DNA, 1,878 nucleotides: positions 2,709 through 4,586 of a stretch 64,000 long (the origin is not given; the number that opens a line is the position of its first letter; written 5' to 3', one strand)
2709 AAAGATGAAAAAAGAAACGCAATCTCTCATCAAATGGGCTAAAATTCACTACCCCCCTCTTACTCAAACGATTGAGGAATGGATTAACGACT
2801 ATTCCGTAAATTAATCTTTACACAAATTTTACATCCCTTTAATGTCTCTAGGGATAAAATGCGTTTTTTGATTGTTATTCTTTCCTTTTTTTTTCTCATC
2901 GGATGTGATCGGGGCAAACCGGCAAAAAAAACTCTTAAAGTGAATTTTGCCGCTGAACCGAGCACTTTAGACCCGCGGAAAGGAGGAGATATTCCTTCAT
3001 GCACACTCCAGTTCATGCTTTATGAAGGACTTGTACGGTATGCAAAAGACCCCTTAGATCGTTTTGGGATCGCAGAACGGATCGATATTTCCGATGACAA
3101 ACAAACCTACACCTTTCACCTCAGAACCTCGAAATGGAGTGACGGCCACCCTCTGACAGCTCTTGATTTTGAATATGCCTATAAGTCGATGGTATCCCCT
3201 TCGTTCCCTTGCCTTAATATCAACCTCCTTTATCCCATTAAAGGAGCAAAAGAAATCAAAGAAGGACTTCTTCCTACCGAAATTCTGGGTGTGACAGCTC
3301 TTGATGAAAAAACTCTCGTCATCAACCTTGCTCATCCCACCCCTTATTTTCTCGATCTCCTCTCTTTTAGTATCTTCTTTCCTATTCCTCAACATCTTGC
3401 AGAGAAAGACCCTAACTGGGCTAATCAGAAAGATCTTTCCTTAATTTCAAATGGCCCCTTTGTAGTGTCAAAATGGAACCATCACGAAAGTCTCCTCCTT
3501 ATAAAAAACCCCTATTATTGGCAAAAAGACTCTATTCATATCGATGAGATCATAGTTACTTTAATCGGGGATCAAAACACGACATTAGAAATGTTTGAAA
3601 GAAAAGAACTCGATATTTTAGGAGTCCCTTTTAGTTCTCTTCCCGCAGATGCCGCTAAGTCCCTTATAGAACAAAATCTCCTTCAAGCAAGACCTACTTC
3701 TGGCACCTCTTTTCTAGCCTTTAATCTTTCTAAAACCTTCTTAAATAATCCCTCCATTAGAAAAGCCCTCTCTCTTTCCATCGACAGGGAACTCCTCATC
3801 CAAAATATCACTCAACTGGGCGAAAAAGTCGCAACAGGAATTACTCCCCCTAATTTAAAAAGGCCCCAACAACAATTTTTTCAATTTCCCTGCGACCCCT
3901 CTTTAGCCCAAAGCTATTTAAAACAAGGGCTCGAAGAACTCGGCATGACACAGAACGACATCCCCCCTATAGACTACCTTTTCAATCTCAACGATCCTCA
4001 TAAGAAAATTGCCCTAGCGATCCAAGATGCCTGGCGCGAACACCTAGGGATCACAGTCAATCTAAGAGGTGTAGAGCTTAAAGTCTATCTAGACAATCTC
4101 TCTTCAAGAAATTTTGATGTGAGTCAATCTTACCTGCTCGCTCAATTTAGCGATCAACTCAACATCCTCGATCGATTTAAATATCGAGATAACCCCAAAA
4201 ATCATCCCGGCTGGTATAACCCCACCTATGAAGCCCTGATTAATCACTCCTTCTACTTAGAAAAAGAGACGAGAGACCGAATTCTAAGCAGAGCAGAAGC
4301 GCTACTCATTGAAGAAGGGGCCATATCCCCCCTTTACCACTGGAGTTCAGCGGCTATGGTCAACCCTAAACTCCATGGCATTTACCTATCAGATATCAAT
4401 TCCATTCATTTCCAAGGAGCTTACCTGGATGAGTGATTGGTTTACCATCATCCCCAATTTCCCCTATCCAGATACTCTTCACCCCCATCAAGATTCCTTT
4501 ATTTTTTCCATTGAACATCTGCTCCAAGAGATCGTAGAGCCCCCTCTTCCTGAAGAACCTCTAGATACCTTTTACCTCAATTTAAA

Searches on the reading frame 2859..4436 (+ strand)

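Call 75: search_protein_families(library=pfam, proteins=[window:2859-4436:+], max_evalue=0.00001)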
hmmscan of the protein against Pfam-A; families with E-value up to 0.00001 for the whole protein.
window:2859-4436:+ (525 aa): 1 family
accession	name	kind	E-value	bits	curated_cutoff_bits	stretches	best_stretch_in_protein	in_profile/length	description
PF00496.27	SBP_bac_5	-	6.8e-73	246.3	32.4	1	71-445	6-365/368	Bacterial extracellular solute-binding proteins, family 5 Middle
